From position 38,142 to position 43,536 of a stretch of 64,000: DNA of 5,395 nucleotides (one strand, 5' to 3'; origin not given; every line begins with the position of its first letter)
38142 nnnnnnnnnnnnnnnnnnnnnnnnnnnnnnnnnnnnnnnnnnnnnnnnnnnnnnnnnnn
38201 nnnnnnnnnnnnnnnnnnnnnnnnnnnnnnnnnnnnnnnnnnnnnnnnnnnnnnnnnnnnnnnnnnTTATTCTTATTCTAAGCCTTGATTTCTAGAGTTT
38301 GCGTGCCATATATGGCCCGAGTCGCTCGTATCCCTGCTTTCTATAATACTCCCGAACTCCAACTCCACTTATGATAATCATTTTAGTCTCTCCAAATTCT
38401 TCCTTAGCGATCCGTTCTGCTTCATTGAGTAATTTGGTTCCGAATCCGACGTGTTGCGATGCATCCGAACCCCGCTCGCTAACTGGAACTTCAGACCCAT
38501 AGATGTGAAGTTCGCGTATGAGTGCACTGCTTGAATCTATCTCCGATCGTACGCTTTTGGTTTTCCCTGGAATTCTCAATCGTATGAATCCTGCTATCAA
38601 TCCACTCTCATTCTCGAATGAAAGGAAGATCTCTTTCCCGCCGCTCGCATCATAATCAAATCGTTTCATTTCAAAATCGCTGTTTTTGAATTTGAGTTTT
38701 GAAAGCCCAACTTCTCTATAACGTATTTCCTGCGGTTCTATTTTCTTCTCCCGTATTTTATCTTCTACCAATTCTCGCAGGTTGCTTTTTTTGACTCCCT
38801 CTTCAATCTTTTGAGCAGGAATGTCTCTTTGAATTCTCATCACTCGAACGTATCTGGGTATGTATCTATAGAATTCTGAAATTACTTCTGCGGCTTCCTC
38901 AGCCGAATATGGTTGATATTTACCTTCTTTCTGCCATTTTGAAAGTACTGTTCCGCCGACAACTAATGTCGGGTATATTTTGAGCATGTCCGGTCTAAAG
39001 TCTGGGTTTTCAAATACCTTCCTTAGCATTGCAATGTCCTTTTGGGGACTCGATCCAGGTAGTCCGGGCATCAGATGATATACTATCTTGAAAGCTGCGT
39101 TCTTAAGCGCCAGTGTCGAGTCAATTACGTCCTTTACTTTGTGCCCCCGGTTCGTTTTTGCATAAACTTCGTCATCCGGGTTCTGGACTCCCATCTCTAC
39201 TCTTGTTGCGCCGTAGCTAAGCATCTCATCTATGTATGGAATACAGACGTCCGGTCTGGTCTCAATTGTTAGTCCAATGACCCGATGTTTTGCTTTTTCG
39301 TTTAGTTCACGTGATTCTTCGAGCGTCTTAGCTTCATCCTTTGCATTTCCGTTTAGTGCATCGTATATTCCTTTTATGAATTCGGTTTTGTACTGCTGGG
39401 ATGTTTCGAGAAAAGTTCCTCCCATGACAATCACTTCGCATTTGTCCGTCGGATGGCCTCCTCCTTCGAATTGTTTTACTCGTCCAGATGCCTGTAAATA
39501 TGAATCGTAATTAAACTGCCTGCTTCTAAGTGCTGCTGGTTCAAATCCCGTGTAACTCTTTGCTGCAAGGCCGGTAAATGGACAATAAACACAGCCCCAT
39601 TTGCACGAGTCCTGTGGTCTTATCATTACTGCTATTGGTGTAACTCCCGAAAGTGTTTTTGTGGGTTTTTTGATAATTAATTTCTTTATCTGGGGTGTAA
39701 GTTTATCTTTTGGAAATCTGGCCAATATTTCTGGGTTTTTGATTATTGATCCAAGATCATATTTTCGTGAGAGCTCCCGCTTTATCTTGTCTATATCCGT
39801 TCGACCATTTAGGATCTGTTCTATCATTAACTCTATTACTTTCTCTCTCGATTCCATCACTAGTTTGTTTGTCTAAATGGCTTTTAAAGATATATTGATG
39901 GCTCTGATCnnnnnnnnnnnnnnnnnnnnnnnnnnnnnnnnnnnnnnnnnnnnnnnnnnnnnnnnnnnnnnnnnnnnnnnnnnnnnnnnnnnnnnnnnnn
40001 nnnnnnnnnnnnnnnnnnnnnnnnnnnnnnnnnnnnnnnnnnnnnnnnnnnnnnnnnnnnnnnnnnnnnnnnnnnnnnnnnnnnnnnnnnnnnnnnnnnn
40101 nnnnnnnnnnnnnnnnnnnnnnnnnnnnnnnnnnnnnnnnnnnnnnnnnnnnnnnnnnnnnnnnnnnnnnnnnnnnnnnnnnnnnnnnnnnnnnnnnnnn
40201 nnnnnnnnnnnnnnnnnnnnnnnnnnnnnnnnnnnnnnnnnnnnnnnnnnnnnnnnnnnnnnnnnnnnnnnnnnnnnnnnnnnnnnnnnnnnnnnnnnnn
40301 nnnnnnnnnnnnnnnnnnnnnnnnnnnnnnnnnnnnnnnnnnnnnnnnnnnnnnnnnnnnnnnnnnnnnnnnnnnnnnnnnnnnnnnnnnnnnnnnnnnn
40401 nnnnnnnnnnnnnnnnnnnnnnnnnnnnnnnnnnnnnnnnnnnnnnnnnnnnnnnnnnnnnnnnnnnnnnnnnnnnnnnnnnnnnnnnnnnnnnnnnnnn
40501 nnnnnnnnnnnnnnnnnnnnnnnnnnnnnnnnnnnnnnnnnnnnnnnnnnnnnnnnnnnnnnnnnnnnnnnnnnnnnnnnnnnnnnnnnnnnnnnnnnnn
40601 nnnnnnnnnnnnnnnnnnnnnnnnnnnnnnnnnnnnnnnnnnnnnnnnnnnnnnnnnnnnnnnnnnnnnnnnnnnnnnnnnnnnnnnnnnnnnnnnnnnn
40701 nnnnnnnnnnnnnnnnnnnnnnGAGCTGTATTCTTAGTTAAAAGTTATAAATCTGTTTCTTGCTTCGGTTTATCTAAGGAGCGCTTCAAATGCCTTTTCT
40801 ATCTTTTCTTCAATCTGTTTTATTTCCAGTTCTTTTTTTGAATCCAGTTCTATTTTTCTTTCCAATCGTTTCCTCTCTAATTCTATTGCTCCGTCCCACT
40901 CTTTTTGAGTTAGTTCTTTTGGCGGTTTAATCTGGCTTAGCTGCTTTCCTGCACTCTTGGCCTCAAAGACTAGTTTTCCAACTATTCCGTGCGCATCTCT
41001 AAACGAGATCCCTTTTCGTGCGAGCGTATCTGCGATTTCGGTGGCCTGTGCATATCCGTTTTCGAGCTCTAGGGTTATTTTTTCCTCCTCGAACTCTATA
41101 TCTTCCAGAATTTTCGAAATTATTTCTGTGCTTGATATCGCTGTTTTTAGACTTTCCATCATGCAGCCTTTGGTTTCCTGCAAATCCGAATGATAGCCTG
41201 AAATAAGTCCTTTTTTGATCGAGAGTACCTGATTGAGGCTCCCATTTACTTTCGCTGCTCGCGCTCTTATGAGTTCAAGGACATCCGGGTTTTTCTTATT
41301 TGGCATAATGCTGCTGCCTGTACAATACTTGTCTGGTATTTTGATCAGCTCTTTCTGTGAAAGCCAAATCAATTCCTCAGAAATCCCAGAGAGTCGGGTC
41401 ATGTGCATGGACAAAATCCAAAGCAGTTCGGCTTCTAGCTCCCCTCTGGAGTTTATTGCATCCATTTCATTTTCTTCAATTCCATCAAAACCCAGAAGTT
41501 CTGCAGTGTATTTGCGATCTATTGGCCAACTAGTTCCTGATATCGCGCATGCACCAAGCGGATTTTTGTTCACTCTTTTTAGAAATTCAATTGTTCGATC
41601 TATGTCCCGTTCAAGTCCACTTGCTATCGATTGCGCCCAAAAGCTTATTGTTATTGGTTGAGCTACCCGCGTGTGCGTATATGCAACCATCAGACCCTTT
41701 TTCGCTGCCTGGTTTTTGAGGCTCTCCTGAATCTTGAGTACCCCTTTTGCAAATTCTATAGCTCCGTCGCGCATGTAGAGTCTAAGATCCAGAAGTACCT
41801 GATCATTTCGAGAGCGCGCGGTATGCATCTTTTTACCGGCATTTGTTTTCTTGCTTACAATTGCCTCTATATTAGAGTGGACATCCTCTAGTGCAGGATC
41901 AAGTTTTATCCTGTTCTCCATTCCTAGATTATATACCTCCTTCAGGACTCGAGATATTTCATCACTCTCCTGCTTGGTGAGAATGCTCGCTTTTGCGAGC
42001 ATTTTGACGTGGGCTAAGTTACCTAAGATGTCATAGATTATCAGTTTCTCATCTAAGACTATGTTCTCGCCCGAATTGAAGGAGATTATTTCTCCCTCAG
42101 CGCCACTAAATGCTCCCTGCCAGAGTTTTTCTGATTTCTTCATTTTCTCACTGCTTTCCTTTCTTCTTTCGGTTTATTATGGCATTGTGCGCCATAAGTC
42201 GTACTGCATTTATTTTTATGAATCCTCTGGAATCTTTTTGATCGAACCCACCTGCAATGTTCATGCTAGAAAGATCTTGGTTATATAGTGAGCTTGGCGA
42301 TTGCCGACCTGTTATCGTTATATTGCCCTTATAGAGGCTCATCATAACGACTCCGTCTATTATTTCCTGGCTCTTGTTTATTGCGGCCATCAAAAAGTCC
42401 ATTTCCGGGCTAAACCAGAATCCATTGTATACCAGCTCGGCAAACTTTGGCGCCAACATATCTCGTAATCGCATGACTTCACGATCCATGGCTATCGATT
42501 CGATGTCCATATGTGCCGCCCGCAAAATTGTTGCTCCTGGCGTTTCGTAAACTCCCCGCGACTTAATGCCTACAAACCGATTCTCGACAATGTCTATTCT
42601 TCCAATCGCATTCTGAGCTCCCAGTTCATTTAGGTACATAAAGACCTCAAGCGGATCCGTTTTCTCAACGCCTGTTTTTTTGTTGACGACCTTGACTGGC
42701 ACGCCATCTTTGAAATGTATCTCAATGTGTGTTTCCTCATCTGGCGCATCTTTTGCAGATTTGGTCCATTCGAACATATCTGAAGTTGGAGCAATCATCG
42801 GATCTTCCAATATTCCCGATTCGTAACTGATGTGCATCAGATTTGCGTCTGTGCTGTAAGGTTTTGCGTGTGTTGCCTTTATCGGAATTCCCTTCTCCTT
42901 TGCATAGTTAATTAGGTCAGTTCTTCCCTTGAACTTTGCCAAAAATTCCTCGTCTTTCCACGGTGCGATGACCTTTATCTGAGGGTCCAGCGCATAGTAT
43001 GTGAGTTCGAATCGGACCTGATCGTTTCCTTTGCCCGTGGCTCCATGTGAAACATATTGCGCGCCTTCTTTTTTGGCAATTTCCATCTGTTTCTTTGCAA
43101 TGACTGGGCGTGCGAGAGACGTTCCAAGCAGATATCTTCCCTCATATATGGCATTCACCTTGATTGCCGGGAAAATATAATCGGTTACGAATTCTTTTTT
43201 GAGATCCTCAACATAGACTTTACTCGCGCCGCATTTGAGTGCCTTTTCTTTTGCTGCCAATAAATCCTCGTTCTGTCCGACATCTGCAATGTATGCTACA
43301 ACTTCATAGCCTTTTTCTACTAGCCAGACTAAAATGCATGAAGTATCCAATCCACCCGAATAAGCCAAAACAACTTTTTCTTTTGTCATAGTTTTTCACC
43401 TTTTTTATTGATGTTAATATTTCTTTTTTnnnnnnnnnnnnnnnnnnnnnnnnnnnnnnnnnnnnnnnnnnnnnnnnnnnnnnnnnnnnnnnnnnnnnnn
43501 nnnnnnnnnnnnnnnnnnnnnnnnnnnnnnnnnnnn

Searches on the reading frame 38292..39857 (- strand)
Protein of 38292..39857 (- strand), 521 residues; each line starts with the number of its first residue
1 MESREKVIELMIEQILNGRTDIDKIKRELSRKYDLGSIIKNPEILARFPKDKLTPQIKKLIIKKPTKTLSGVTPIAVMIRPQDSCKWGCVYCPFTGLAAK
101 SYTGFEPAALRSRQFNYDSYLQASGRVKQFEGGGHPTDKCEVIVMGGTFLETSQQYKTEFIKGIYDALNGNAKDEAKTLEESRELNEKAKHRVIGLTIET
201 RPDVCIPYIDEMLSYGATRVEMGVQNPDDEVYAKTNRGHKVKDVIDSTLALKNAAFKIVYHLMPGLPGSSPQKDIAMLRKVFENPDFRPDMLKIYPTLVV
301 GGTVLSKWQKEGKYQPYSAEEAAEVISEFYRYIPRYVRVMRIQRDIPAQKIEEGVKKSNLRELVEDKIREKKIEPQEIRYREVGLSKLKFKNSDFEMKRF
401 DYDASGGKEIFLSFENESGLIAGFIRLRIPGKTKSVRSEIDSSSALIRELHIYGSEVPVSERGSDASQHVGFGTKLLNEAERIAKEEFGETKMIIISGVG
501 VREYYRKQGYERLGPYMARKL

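Call 49: search_protein_families(library=pfam, proteins=[window:38292-39857:-], max_evalue=0.001)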
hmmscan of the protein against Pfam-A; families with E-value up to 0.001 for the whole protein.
window:38292-39857:- (521 aa): 3 families
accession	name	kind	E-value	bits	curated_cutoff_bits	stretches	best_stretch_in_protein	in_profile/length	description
PF16199.10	Radical_SAM_C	-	2.1e-23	82.6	31.9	1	289-369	1-84/85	Radical_SAM C-terminal domain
PF04055.27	Radical_SAM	-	1.4e-14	55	29.5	1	81-272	3-157/166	Radical SAM superfamily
PF23613.1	ELP3_N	-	2.1e-07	31.2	27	1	5-68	6-69/70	ELP3 N-terminal domain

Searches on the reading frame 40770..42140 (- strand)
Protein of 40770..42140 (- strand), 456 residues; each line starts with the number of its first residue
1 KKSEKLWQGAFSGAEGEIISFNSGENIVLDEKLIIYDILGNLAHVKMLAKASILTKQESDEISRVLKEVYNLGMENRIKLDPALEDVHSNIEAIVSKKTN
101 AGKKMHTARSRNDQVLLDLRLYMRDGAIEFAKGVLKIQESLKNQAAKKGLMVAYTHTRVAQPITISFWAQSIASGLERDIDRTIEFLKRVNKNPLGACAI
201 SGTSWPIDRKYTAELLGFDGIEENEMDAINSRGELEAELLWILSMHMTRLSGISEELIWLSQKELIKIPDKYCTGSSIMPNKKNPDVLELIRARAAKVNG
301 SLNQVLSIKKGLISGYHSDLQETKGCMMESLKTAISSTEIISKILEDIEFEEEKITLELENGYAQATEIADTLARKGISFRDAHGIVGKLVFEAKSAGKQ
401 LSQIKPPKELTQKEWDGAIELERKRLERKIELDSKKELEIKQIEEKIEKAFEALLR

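Call 49: search_protein_families(library=pfam, proteins=[window:40770-42140:-], max_evalue=0.001)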
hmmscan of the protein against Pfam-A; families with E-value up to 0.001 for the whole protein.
window:40770-42140:- (456 aa): 2 families
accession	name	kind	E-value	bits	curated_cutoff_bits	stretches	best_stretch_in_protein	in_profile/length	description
PF00206.25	Lyase_1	-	9.1e-47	160.4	27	1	35-300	26-312/312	Lyase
PF14698.11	ASL_C2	-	1.1e-14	55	27.3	1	363-405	1-43/69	Argininosuccinate lyase C-terminal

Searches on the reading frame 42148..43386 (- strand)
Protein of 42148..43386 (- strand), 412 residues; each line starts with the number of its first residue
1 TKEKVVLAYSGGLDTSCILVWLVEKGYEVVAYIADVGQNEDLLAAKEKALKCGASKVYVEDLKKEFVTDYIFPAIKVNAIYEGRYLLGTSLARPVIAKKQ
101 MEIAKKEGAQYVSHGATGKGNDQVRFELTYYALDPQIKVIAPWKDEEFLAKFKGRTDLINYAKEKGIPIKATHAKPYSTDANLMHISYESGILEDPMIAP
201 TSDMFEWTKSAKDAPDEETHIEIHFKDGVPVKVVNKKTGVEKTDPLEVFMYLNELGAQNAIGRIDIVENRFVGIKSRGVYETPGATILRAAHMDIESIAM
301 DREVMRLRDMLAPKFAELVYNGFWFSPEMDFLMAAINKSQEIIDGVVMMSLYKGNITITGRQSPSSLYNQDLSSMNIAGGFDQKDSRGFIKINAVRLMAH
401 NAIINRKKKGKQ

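Call 50: search_protein_families(library=pfam, proteins=[window:42148-43386:-], max_evalue=0.001)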
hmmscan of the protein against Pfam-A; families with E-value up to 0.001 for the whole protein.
window:42148-43386:- (412 aa): 2 families
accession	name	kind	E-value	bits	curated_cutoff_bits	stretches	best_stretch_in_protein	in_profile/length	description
PF20979.2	Arginosuc_syn_C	-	2e-82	276.5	27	1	177-398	1-217/219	Arginosuccinate synthase C-terminal domain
PF00764.25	Arginosuc_synth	-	7.2e-69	231.4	27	1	4-168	1-162/162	Arginosuccinate synthase N-terminal HUP domain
